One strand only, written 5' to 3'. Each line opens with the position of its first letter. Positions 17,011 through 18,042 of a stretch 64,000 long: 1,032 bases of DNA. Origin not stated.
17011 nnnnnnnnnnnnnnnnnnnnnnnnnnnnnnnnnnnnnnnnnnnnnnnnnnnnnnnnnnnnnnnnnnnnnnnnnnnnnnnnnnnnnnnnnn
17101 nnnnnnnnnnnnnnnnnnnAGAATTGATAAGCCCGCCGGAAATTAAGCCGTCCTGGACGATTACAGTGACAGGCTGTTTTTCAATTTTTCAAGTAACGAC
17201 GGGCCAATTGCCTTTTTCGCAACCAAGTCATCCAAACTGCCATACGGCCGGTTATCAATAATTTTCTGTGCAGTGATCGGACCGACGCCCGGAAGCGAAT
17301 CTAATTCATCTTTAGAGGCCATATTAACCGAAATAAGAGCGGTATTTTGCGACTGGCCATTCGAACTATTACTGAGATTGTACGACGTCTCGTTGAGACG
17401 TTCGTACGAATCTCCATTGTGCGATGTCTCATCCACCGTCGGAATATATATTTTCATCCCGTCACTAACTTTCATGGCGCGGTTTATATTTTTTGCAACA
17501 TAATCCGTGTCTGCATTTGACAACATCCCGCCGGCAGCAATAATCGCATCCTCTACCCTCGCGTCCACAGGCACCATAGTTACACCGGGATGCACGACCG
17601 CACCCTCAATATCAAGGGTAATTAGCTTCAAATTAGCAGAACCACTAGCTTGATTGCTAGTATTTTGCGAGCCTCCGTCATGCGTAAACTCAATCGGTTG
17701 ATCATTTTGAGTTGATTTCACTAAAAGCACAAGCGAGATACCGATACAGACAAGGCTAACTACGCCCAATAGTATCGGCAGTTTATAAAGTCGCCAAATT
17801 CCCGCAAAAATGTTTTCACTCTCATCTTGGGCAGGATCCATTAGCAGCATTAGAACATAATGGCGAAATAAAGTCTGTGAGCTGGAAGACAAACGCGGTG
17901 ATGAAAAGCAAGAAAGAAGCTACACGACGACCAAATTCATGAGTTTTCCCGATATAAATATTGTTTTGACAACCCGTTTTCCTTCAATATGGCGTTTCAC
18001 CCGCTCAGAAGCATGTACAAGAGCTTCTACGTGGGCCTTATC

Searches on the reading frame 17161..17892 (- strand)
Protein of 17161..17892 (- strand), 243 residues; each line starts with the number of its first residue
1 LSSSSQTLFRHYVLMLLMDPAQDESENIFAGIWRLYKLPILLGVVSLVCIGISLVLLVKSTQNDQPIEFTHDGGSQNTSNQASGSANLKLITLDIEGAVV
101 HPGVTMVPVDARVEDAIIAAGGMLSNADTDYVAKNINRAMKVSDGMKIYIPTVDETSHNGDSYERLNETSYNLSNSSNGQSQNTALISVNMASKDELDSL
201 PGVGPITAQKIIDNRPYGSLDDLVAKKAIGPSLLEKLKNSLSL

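Call 61: search_protein_families(library=pfam, proteins=[window:17161-17892:-], max_evalue=0.1)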
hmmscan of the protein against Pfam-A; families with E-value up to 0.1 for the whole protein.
window:17161-17892:- (243 aa): 10 families
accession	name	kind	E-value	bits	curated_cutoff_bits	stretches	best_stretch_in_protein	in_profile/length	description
PF12836.13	HHH_3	-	5.8e-13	49.2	27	1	183-241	2-64/65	Helix-hairpin-helix motif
PF00633.29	HHH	-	3.5e-07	30.2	24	1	191-213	7-29/30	Helix-hairpin-helix motif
PF10531.15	SLBB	-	2.2e-05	24.6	27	1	95-130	4-39/55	SLBB domain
PF14520.12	HHH_5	-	0.00032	21.5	27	1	195-226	2-32/57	Helix-hairpin-helix domain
PF06514.17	PsbU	-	0.0037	17.7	24.5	1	184-225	12-53/93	Photosystem II 12 kDa extrinsic protein (PsbU)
PF01367.25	5_3_exonuc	-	0.0096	16.8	40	1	193-239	16-62/97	5'-3' exonuclease, C-terminal SAM fold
PF21176.3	RecR_HhH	-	0.013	15.8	27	1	195-211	6-22/45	RecR, helix-hairpin-helix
PF19880.4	DUF6353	-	0.071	13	25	0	27-56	61-90/253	Family of unknown function (DUF6353)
PF14716.13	HHH_8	-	0.074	13.9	30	0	191-212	44-65/73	Helix-hairpin-helix domain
PF10391.15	DNA_pol_lambd_f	-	0.098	12.9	29.8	0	201-226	7-31/51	Fingers domain of DNA polymerase lambda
